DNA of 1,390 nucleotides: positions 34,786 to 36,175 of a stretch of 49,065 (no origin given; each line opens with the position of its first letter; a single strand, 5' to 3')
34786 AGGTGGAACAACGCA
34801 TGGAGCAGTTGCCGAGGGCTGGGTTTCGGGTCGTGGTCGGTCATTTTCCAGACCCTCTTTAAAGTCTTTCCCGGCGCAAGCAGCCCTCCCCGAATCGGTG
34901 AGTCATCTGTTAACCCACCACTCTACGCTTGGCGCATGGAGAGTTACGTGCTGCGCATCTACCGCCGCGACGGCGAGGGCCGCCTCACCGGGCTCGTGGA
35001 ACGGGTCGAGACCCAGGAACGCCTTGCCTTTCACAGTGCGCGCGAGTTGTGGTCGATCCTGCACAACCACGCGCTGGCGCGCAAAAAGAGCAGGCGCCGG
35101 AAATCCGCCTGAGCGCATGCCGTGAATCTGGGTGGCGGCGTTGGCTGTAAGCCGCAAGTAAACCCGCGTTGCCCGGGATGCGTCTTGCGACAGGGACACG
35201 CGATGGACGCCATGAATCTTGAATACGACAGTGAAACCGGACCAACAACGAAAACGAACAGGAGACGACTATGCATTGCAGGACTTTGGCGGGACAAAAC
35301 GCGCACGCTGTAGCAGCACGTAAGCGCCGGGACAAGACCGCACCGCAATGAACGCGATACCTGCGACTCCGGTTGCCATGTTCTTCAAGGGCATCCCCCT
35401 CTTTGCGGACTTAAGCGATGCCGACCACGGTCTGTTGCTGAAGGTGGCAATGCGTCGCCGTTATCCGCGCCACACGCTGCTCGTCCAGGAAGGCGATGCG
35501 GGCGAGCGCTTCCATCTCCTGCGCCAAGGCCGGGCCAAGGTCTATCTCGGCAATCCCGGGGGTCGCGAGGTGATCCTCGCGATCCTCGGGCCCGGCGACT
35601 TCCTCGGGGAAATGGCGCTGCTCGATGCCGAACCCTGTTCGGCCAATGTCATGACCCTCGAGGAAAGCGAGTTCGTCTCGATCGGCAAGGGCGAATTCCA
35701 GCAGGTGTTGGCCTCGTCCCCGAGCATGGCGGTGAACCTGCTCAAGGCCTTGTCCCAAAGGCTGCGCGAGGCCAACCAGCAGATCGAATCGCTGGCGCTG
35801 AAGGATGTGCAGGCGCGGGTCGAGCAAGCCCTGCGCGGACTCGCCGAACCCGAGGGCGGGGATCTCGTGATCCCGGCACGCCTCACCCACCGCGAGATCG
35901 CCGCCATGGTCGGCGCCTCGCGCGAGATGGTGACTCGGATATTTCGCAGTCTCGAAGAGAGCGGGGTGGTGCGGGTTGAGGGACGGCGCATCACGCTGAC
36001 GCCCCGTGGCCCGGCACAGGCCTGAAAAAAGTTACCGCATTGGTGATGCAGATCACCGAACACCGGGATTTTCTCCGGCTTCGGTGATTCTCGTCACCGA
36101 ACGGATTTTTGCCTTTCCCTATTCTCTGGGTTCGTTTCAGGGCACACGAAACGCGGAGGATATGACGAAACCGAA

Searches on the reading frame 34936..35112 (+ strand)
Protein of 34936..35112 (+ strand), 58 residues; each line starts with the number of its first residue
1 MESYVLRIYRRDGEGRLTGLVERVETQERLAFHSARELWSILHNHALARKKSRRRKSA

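Call 39: search_protein_families(library=pfam, proteins=[window:34936-35109:+], max_evalue=10)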
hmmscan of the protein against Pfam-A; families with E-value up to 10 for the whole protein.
seq(58 aa): 0 families

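Call 63: search_protein_representatives(protein=window:34936-35112:+)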
Query: 58 residues. Proteins with E-value up to 0.001 (for the whole library): 135; up to 1e-10: 1; up to 1e-30: 0. The best 135 are listed.
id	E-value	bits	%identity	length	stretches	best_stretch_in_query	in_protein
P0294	1.1e-26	106.6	98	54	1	5-58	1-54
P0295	6.5e-10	54.5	46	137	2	1-49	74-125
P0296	1.9e-09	53.0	70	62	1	2-45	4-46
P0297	3.0e-09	52.4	64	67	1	2-46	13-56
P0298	8.1e-09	51.0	58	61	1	1-56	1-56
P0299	1.6e-07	47.0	60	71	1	1-48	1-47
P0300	6.4e-07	45.1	46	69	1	1-54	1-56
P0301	1.4e-06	44.1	52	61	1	1-44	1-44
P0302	1.5e-06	44.0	43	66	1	1-53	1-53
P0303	2.2e-06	43.5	58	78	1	1-43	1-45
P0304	2.2e-06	43.5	50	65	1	1-46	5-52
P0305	2.3e-06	43.4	46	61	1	1-54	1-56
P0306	2.4e-06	43.3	48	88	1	2-56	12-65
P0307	4.0e-06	42.7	50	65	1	1-56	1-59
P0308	6.1e-06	42.1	59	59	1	1-46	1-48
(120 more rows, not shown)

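Call 65: search_protein_families(library=ncbifam, proteins=[window:34936-35112:+, P0296, P0298], max_evalue=0.1)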
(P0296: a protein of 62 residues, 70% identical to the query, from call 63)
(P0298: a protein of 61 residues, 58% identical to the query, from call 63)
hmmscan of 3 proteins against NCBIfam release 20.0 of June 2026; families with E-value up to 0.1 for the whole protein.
window:34936-35112:+ (58 aa): 0 families

P0296 (62 aa): 0 families

P0298 (61 aa): 0 families

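Call 100: search_protein_families(library=pfam, alignment_id=A5, max_evalue=0.1)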
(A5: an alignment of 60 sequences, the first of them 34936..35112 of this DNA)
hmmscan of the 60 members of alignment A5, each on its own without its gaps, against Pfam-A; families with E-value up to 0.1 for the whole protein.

A. member 1, window:34936-35112:+ (58 aa): 0 families

B. families by the number of members that match (of 60 scanned): 8 families
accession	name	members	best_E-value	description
PF25417.1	DUF7889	2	0.0043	Family of unknown function (DUF7889)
PF23163.1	CSD_RNase_II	1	0.016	CSD-like barrel domain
PF10761.14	DUF2590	1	0.02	Protein of unknown function (DUF2590)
PF04019.17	DUF359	1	0.041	Protein of unknown function (DUF359)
PF09962.14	DUF2196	1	0.07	Uncharacterized conserved protein (DUF2196)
PF13655.11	RVT_N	1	0.077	N-terminal domain of reverse transcriptase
PF14526.11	Cass2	1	0.081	Integron-associated effector binding protein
PF23920.1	DUF7259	1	0.082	Domain of unknown function (DUF7259)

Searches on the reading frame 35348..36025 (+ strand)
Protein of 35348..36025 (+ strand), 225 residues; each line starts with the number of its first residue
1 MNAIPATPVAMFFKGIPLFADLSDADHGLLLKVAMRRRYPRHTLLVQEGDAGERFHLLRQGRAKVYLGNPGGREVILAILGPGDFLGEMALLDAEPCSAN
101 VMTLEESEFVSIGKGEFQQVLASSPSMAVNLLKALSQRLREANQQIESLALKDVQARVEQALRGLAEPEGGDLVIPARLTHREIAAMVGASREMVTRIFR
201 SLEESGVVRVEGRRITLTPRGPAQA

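Call 6: search_protein_families(library=pfam, proteins=[window:35348-36025:+], max_evalue=0.01)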
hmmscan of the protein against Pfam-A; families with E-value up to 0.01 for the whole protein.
window:35348-36025:+ (225 aa): 8 families
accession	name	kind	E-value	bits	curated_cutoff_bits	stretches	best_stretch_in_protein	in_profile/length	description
PF00027.35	cNMP_binding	-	2.8e-24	85.3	27.5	1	36-123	1-88/89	Cyclic nucleotide-binding domain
PF13545.12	HTH_Crp_2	-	5.8e-13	49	27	1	157-218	2-62/70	Crp-like helix-turn-helix domain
PF00325.26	Crp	-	1.9e-07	31.1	21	1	178-207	2-31/32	Bacterial regulatory proteins, crp family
PF13412.12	HTH_24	-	2.8e-06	27.3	21.9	1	177-209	16-48/48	Winged helix-turn-helix DNA-binding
PF25213.1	HVO_A0261_N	-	9.1e-06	25.9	35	1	179-222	25-68/86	HVO_A0261 N-terminal domain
PF01978.25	TrmB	-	0.00025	21.3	25.6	1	173-214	17-58/68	Sugar-specific transcriptional regulator TrmB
PF01047.28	MarR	-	0.0038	17.5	24.6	0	180-209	19-48/59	MarR family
PF00392.27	GntR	-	0.005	16.9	27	0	171-214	16-60/64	Bacterial regulatory proteins, gntR family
